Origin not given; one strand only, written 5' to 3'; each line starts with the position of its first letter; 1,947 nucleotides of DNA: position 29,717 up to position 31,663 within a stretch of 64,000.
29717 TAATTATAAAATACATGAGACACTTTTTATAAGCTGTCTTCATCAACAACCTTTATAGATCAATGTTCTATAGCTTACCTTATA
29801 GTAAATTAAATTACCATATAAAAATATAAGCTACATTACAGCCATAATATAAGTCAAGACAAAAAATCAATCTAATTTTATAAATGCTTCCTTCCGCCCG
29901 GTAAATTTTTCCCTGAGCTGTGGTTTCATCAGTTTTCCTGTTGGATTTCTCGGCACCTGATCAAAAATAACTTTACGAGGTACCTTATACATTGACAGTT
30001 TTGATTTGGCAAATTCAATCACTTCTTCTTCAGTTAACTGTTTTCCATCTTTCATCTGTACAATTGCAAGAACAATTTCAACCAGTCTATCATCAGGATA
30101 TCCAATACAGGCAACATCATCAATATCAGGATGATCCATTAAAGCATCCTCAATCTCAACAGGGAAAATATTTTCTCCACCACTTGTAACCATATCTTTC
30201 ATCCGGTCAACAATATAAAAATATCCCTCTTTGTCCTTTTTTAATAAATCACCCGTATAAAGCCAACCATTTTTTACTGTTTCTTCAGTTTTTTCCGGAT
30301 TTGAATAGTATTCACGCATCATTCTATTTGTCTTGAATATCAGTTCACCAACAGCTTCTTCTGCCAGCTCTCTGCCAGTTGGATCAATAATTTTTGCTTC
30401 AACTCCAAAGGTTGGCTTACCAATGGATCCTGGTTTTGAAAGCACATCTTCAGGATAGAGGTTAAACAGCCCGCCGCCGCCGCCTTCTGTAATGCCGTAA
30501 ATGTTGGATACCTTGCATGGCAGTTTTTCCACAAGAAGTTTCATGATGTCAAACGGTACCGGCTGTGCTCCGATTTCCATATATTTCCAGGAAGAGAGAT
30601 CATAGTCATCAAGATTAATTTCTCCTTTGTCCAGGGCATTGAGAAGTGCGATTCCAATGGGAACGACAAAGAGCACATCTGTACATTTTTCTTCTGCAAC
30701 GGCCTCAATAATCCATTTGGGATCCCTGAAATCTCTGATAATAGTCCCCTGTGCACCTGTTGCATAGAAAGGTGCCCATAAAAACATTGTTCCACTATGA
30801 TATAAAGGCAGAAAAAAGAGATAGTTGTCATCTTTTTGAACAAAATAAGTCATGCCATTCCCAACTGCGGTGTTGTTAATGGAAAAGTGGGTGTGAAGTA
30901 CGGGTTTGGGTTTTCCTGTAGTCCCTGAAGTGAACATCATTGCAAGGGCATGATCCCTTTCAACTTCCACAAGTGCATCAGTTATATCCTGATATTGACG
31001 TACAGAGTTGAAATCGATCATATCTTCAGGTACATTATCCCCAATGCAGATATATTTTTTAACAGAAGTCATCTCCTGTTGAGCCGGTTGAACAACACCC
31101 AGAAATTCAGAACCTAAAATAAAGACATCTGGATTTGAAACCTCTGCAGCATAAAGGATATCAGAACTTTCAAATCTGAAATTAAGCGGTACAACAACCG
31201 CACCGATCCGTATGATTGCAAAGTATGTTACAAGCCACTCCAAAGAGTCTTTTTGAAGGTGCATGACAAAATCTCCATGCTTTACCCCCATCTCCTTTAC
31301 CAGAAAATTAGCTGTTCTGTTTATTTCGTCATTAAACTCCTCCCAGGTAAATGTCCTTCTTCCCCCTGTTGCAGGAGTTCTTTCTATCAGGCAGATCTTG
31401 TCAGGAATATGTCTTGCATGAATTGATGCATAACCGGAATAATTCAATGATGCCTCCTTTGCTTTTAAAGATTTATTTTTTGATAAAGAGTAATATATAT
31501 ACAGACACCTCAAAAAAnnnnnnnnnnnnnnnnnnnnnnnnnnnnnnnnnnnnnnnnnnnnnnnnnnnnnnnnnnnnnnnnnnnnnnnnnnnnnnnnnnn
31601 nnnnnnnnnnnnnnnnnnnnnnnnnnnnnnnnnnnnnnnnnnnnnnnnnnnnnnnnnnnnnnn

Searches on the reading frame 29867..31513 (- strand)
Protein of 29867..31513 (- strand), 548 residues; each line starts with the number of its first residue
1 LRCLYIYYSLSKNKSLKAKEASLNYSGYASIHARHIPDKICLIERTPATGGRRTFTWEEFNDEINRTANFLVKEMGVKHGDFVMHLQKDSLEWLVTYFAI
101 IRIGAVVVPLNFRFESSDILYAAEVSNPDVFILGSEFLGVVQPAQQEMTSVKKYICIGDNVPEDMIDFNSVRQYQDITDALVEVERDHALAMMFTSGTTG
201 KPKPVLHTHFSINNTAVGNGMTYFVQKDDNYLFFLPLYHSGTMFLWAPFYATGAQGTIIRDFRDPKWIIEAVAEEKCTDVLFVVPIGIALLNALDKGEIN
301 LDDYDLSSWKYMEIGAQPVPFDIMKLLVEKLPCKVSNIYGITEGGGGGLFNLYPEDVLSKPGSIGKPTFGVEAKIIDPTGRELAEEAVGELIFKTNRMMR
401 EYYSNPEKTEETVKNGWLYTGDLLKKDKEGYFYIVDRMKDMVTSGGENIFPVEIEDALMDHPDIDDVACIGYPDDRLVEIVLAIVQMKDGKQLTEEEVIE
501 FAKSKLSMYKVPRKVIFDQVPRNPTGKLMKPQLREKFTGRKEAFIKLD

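Call 10: search_protein_families(library=pfam, proteins=[window:29867-31513:-])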
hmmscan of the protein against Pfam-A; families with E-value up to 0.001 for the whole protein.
window:29867-31513:- (548 aa): 2 families
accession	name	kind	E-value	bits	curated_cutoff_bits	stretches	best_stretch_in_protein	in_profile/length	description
PF00501.34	AMP-binding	-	1.7e-73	248.1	29.9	1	33-403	5-384/384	AMP-binding enzyme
PF13193.12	AMP-binding_C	-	7.3e-16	59.3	24.5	1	453-527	1-76/76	AMP-binding enzyme C-terminal domain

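Call 25: search_solved_structures(query=window:29867-31513:-, max_evalue=1e-30)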
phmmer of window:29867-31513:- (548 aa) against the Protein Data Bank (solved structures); distinct sequences matched with E-value up to 1e-30: 82 (the best 60 are shown).
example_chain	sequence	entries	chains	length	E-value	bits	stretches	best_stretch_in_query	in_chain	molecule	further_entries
3r44_A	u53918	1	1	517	6.8e-75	255.8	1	47-538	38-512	fatty acyl CoA synthetase FADD13 (FATTY-ACYL-CoA SYNTHETASE)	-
8weu_A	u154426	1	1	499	2.7e-62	214.2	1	50-537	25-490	Fatty-acyl-CoA synthase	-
8wev_A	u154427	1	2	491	3.8e-62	213.7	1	50-537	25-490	Feruloyl-CoA Synthetase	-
8r2q_A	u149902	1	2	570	1.6e-59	205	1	53-537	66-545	Probable fatty-acid-CoA ligase FadD5 (Fatty-acid-CoA synthetase) (Fatty-acid-CoA synthase)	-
5bsw_A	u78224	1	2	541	5.3e-59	203.3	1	52-538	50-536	4-coumarate--CoA ligase 2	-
5u95_A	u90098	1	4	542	3.2e-58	200.8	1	52-538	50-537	4-coumarate--CoA ligase 2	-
5bsm_A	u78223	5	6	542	3.2e-58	200.8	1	52-538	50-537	4-coumarate--CoA ligase 2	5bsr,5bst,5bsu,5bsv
3tsy_A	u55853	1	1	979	9.7e-56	192.6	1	54-538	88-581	Fusion Protein 4-coumarate--CoA ligase 1, Resveratrol synthase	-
6k4c_A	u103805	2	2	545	2e-54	188.2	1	67-538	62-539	Ancestral luciferase AncLamp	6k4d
7kyd_A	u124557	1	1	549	1.4e-53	185.5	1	64-541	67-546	Long-chain fatty-acyl-CoA synthetase CG6178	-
3a9u_A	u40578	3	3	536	3.6e-53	184.1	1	39-539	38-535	4-coumarate--CoA ligase | 4-coumarate:CoA ligase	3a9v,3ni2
6abh_A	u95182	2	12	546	1.2e-52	182.4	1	72-543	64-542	Red-bioluminescence eliciting luciferase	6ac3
4wv3_A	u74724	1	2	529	5.2e-51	176.9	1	31-535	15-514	Anthranilate-CoA ligase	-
5ie0_A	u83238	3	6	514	4.7e-50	173.8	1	39-536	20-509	Oxalate--CoA ligase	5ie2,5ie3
9g79_B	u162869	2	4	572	2e-49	171.7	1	53-534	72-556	Acetyl-coenzyme A synthetase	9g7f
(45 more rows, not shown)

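Call 34: search_protein_families(library=ncbifam, proteins=[window:29867-31513:-], max_evalue=1e-10)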
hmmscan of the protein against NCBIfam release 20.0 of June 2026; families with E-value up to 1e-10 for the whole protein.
window:29867-31513:- (548 aa): 100 families (the best 25 are shown)
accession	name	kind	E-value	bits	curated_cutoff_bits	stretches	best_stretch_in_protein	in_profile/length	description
NF004837.0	PRK06187.1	subfamily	1.8e-128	429.1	476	1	51-542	30-527/531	long-chain-fatty-acid--CoA ligase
NF006182.0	PRK08316.1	subfamily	2.6e-113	379.3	663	1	33-540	21-520/523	fatty acyl-CoA synthetase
NF005307.0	PRK06839.1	equivalog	6.4e-95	318.6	748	1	33-536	12-492/496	o-succinylbenzoate--CoA ligase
NF009233.0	PRK12583.1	subfamily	1.1e-88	298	832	1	33-536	28-549/558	fatty acid CoA ligase family protein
NF006181.0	PRK08314.1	subfamily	1.8e-82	277.4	705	1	53-540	48-557/563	long-chain-fatty-acid--CoA ligase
NF052269.1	Staph_lig_FadD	equivalog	4.4e-81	272.7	650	1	37-537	14-493/499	long-chain-fatty-acid--CoA ligase FadD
NF005801.1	PRK07656.1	equivalog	8.6e-80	268.7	657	1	51-534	23-500/500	FadD3 family acyl-CoA ligase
NF005676.0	PRK07470.1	equivalog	2.9e-79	267.1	774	1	15-541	12-533/544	acyl-CoA synthetase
NF005857.1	PRK07786.1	exception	1.2e-77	261.5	733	1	53-537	33-512/513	fatty-acid--CoA ligase FadD5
NF006020.0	PRK08162.1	subfamily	4.7e-77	259.6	677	1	49-539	39-540/545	acyl-CoA synthetase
NF009071.0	PRK12406.1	subfamily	1.7e-75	254.4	701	1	50-539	8-504/510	acyl-CoA synthetase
NF005947.1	PRK08008.1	equivalog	2.2e-75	254.3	651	1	33-533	17-517/518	crotonobetaine/carnitine-CoA ligase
NF003313.0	PRK04319.1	equivalog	4e-73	246.6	729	1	36-534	58-558/574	acetate--CoA ligase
NF002966.0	PRK03640.1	equivalog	7.6e-73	245.7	556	1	48-536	21-479/483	o-succinylbenzoate--CoA ligase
NF052580.1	Str24CoAsynCasG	equivalog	7.1e-72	242.5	750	1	54-533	65-546/548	steroid-24-oyl-CoA synthetase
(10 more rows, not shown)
